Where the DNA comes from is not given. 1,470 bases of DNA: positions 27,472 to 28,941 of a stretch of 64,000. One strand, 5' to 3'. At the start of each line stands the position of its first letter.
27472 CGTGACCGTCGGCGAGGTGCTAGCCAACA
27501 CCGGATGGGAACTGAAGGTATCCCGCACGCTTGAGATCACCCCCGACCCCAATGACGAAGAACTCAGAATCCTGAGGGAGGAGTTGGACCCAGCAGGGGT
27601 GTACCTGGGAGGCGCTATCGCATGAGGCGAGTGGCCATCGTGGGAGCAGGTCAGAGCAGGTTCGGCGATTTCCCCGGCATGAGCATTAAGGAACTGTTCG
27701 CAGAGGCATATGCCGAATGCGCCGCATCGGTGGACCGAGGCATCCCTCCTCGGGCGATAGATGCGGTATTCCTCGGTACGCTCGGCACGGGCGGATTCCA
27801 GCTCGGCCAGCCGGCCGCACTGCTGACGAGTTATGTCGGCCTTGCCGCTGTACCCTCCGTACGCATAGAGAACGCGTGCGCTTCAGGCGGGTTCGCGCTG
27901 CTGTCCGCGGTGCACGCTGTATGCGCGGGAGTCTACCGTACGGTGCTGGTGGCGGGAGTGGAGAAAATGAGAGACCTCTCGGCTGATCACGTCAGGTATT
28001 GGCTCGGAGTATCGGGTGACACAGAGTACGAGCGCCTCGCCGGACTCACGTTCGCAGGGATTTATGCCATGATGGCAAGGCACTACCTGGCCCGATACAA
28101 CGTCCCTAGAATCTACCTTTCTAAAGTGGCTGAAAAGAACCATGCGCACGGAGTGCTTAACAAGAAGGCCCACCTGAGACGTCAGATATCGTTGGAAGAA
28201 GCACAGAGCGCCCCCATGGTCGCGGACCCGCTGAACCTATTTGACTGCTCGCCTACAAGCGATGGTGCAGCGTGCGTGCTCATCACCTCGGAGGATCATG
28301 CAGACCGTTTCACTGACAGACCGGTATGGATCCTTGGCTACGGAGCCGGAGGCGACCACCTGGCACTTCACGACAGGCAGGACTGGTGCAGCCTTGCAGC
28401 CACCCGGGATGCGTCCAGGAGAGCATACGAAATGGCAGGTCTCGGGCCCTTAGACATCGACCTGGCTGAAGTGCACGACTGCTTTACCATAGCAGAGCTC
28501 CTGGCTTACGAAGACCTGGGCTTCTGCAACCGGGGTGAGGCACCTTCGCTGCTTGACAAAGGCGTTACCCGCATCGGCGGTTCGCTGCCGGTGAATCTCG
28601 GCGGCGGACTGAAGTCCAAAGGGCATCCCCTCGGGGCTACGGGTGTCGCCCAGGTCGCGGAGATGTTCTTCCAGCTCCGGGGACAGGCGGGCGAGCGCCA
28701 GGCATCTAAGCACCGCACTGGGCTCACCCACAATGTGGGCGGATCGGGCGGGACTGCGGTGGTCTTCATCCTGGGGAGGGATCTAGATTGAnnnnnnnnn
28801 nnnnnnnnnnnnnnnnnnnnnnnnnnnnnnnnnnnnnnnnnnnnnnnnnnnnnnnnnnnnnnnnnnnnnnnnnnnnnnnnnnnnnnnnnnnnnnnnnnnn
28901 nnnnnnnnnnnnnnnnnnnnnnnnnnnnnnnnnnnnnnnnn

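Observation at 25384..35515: Candidate undescribed anaerobic catabolic pathway: aminotransferase, tungsten AOR, CoA-transferase, thiolase/HMGCS-like/DUF35 trio and sodium symporter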

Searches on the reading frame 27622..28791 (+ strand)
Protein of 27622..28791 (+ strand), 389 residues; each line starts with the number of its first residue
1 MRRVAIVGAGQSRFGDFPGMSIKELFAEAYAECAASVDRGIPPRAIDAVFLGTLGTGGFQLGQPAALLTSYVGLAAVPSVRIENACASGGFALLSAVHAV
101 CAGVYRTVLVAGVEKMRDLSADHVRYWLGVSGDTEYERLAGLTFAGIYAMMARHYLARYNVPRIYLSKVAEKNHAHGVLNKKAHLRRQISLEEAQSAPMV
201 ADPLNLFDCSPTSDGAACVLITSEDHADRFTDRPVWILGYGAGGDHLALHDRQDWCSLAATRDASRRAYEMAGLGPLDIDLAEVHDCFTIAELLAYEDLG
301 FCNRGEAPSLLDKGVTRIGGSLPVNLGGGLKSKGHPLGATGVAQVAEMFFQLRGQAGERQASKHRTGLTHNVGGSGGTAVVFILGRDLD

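Call 3: search_protein_families(library=pfam, proteins=[window:27622-28791:+])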
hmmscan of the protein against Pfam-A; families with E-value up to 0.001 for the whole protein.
window:27622-28791:+ (389 aa): 4 families
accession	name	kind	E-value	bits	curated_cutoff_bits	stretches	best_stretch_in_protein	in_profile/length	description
PF22691.2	Thiolase_C_1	-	3.8e-48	163.3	28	1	242-386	2-144/144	Thiolase C-terminal domain-like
PF00108.29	Thiolase_N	-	1.7e-23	83.7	26.4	1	4-225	1-260/260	Thiolase, N-terminal domain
PF02803.24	Thiolase_C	-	1.9e-08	34.5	27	1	263-358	26-103/123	Thiolase, C-terminal domain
PF08545.16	ACP_syn_III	-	0.00014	22.1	24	0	82-117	3-38/80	3-Oxoacyl-[acyl-carrier-protein (ACP)] synthase III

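Call 4: search_protein_families(library=ncbifam, proteins=[window:27622-28791:+])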
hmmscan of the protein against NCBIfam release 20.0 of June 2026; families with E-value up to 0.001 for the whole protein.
window:27622-28791:+ (389 aa): 52 families (the best 25 are shown)
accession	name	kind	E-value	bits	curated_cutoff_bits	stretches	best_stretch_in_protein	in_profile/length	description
NF004720.0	PRK06064.1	subfamily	1.9e-135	451.6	420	1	1-386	1-387/389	thiolase domain-containing protein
NF053570.1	AcCoTHIOL_METTL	equivalog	1.4e-121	405.9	600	1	1-387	1-384/385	acetyl-CoA acetyltransferase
NF004810.0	PRK06157.1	equivalog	2.1e-97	326.8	403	1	2-383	7-392/400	acetyl-CoA acetyltransferase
NF009228.0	PRK12578.1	subfamily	3e-97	325.7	485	1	2-386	3-387/387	thiolase domain-containing protein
NF005704.0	PRK07516.1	subfamily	3.1e-96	322.7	412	1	2-384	2-385/389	thiolase domain-containing protein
NF006102.0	PRK08256.1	subfamily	5.3e-75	252.9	436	1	2-385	3-391/394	lipid-transfer protein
NF004982.0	PRK06365.1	equivalog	1e-67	229.1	695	2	1-254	15-267/430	thiolase domain-containing protein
NF004936.0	PRK06289.1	equivalog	1.4e-63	215.1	375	1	3-386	4-403/405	acetyl-CoA acetyltransferase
NF006180.0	PRK08313.1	subfamily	2.7e-63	214.1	514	1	1-386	3-384/389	thiolase domain-containing protein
NF004715.0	PRK06059.1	equivalog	9.5e-60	202.6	424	2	264-381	278-396/399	lipid-transfer protein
NF004811.0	PRK06158.1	subfamily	2.7e-59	201.1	421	1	3-386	9-380/384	acetyl-CoA acetyltransferase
NF004721.0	PRK06065.1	equivalog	4.9e-50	170.5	455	1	2-375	10-382/393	thiolase domain-containing protein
NF053628.1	BnzsclthlBbsBGT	equivalog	4.5e-49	167.3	750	1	2-375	5-371/389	benzoylsuccinyl-CoA thiolase subunit BbsB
NF006010.0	PRK08142.1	subfamily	3.1e-42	144.7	462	1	6-378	9-376/388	thiolase domain-containing protein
NF004722.0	PRK06066.1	equivalog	4.7e-42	144.3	516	1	144-368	142-366/385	thiolase domain-containing protein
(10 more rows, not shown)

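Call 9: search_solved_structures(query=window:27622-28791:+, max_evalue=1e-10, show_alignments=2)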
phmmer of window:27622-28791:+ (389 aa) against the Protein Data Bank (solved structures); distinct sequences matched with E-value up to 1e-10: 20.
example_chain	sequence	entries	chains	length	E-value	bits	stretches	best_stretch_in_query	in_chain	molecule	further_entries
6esq_A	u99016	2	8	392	9.1e-84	284.9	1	1-385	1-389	acetoacetyl-CoA thiolase | Acetyl-CoA acetyltransferase thiolase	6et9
7yvy_A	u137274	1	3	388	6e-78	265.8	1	1-386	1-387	Acetyl-CoA acetyltransferase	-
4yzo_A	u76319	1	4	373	2.7e-70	240.6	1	45-386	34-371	Putative acyl-CoA acyltransferase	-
6hsj_A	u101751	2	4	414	2.9e-54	187.8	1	2-382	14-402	SCP2-thiolase (type-1)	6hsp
6hrv_A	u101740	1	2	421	3.1e-54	187.7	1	2-382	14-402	SCP2-thiolase (type-1)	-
3zbg_A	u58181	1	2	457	2.9e-50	174.7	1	14-384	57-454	3-KETOACYL-COA THIOLASE-LIKE PROTEIN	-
3zbk_A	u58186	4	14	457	5.3e-49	170.5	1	14-384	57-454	3-KETOACYL-COA THIOLASE-LIKE PROTEIN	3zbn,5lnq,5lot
3zbl_A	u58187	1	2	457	7.1e-49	170.1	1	14-384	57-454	3-KETOACYL-COA THIOLASE-LIKE PROTEIN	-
4bi9_A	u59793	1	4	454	7.8e-48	166.7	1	43-384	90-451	3-KETOACYL-COA THIOLASE, PUTATIVE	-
4bia_A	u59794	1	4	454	1.5e-46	162.4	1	43-384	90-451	3-KETOACYL-COA THIOLASE, PUTATIVE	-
7pxp_C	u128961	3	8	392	2.2e-44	155.3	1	2-375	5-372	Benzoylsuccinyl-CoA thiolase subunit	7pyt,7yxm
4u4e_A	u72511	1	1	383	5.4e-37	131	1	3-386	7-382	Thiolase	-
5m3k_C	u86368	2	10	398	2.7e-30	108.9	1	2-386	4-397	2,4-diacetylphloroglucinol biosynthesis protein PhlC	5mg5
9skh_I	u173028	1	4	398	1e-29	107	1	2-384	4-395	2,4-diacetylphloroglucinol biosynthesis protein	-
9myr_A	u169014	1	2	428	2.9e-29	105.5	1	148-374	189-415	Nonspecific lipid-transfer protein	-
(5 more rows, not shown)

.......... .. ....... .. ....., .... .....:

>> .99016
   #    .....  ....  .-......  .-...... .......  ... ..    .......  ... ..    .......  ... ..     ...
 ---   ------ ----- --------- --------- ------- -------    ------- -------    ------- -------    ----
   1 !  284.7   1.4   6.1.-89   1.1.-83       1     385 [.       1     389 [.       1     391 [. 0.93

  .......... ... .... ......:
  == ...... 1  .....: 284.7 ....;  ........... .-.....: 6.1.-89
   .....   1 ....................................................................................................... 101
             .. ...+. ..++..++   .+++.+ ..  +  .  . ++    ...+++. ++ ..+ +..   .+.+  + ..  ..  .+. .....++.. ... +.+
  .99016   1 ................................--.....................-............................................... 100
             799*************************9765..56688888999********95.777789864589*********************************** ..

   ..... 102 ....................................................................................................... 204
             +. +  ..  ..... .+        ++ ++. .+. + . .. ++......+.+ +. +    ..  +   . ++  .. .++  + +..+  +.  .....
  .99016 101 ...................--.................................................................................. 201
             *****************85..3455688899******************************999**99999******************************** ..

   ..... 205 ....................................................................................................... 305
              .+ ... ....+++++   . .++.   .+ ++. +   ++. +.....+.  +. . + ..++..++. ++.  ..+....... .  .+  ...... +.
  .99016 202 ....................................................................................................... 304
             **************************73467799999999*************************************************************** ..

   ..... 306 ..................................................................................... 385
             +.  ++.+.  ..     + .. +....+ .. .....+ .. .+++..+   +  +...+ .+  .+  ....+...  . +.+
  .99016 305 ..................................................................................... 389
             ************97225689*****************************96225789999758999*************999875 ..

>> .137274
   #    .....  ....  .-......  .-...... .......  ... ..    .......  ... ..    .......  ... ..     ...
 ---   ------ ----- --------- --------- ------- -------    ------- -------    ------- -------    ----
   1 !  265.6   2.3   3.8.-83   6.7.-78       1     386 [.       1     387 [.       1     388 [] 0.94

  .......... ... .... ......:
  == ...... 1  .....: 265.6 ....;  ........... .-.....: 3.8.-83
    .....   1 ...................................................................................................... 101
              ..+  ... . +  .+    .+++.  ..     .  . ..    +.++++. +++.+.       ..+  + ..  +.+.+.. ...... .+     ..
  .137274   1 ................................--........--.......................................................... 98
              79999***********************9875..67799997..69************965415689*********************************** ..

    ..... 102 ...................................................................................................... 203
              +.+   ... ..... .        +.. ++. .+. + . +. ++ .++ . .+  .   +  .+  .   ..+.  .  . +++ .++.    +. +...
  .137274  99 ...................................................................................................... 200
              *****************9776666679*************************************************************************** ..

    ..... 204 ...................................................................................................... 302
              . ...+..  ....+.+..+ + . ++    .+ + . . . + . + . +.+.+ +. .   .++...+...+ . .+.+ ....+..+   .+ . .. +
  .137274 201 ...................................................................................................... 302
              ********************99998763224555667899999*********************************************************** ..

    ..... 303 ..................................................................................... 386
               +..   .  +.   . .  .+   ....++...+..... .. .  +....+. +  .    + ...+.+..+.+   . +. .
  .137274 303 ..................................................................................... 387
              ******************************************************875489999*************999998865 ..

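Call 10: find_encoding_contigs(protein=window:27622-28791:+, flank=10000, max_places=6)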
Protein window:27622-28791:+ (389 aa): no gene with exactly this product is on record in the collection.

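Call 40: find_homologous_proteins(query=window:27622-28791:+, max_evalue=1e-60)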
Query window:27622-28791:+ (389 aa): 7835 proteins with E <= 1e-60 among 8000 candidates; the best 120 are listed.
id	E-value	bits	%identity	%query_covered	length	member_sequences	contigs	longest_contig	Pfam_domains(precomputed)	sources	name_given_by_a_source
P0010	5.1e-243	824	93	100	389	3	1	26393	PF02803.25,PF00108.30,PF22691.3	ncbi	-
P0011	1.4e-172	592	69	99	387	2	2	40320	PF02803.25,PF00108.30,PF22691.3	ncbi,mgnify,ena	mgnify:CR=1 FL=1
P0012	4.0e-169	581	66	99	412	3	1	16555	PF02803.25,PF00109.33,PF00108.30,PF22691.3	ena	-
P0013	9.5e-165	566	67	99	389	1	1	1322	PF02803.25,PF00108.30,PF22691.3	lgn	-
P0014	1.8e-163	562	66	99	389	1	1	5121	PF02803.25,PF00108.30,PF22691.3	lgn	-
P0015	6.5e-163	560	66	99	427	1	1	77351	PF02803.25,PF00109.33,PF00108.30,PF22691.3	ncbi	-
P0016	1.5e-162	559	66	99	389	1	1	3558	PF02803.25,PF00108.30,PF22691.3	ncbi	ncbi:MAG: thiolase domain-containing protein [Bacillota bacterium]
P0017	2.3e-162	559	67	99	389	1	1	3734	PF02803.25,PF00108.30,PF22691.3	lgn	-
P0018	6.2e-161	554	65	99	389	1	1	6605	PF02803.25,PF00108.30,PF22691.3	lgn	-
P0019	1.3e-155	536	65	98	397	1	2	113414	PF02803.25,PF00109.33,PF00108.30,PF22691.3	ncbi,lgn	ncbi:MAG: thiolase domain-containing protein [Ignavibacteriales bacterium]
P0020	5.7e-155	534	64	99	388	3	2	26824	PF02803.25,PF00108.30,PF22691.3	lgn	-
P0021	1.2e-154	533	63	99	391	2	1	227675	PF02803.25,PF00108.30,PF22691.3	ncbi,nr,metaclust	ncbi:3-ketoacyl-CoA thiolase [Clostridiales bacterium PH28_bin88]|nr:3-ketoacyl-CoA thiolase [Clostr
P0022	4.0e-154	531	63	98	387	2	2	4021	PF02803.25,PF00109.33,PF00108.30,PF22691.3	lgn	-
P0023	2.0e-153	529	66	98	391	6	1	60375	PF02803.25,PF00108.30,PF22691.3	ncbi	-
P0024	1.5e-152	526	63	99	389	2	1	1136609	PF02803.25,PF00108.30,PF22691.3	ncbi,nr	ncbi:MAG: thiolase domain-containing protein [Firmicutes bacterium]|nr:thiolase domain-containing pr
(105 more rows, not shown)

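Call 42: find_encoding_contigs(protein=P0015, flank=10000, max_places=1)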
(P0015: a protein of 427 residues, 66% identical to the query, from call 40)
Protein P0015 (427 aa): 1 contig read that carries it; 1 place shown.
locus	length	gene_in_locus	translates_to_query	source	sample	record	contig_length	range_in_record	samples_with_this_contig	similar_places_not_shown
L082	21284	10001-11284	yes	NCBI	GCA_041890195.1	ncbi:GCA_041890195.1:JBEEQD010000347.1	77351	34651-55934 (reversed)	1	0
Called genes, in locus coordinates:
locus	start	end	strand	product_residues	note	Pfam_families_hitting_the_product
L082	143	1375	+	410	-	PF07731:Cu-oxidase_2, PF07732:Cu-oxidase_3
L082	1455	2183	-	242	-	-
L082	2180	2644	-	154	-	PF10722:YbjN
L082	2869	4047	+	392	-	PF00583:Acetyltransf_1 (weak), PF13527:Acetyltransf_9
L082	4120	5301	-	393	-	PF04389:Peptidase_M28 (weak), PF01546:Peptidase_M20, PF07687:M20_dimer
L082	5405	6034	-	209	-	PF00583:Acetyltransf_1, PF13508:Acetyltransf_7, PF13673:Acetyltransf_10 (faint)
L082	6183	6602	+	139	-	PF12986:DUF3870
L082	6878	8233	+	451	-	PF00202:Aminotran_3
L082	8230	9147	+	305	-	PF01144:CoA_trans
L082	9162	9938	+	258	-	PF01144:CoA_trans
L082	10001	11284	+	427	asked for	PF00108:Thiolase_N, PF00109:ketoacyl-synt (weak), PF02803:Thiolase_C, PF22691:Thiolase_C_1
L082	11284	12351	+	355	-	PF08541:ACP_syn_III_C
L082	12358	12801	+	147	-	PF12172:zf-ChsH2, PF01796:OB_ChsH2_C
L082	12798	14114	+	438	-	PF00202:Aminotran_3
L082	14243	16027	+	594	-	PF00496:SBP_bac_5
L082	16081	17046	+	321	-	PF19300:BPD_transp_1_N, PF00528:BPD_transp_1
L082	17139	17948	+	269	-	PF00528:BPD_transp_1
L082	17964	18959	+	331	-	PF00005:ABC_tran, PF13304:AAA_21 (faint), PF08352:oligo_HPY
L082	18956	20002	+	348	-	PF00005:ABC_tran, PF13401:AAA_22 (faint), PF13304:AAA_21 (faint), PF08352:oligo_HPY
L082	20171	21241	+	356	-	PF03417:AAT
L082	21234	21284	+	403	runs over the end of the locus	PF04389:Peptidase_M28 (weak), PF01546:Peptidase_M20, PF07687:M20_dimer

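Call 43: find_encoding_contigs(protein=P0019, flank=10000, max_places=1)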
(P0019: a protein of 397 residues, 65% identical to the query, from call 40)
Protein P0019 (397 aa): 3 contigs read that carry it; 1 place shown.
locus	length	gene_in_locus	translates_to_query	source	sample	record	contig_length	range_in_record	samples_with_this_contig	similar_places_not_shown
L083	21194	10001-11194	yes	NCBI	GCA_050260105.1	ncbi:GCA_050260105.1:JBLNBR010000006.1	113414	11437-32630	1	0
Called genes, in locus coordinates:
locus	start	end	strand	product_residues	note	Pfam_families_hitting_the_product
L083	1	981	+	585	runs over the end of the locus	PF01855:POR_N, PF02775:TPP_enzyme_C, PF12797:Fer4_2 (faint)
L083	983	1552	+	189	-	PF01558:POR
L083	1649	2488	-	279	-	PF04199:Cyclase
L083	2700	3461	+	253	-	PF08713:DNA_alkylation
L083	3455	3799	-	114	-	-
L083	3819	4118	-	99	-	PF02627:CMD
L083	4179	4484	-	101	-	-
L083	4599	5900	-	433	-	PF04015:DUF362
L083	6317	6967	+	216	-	PF02607:B12-binding_2, PF02310:B12-binding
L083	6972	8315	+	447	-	PF01208:URO-D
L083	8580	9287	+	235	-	PF01144:CoA_trans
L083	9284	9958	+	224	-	PF01144:CoA_trans, PF13336:AcetylCoA_hyd_C (weak)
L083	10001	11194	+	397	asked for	PF00108:Thiolase_N, PF00109:ketoacyl-synt (faint), PF22691:Thiolase_C_1, PF02803:Thiolase_C (weak)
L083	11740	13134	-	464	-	PF05598:DUF772, PF01609:DDE_Tnp_1, PF13751:DDE_Tnp_1_6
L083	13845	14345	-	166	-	PF00694:Aconitase_C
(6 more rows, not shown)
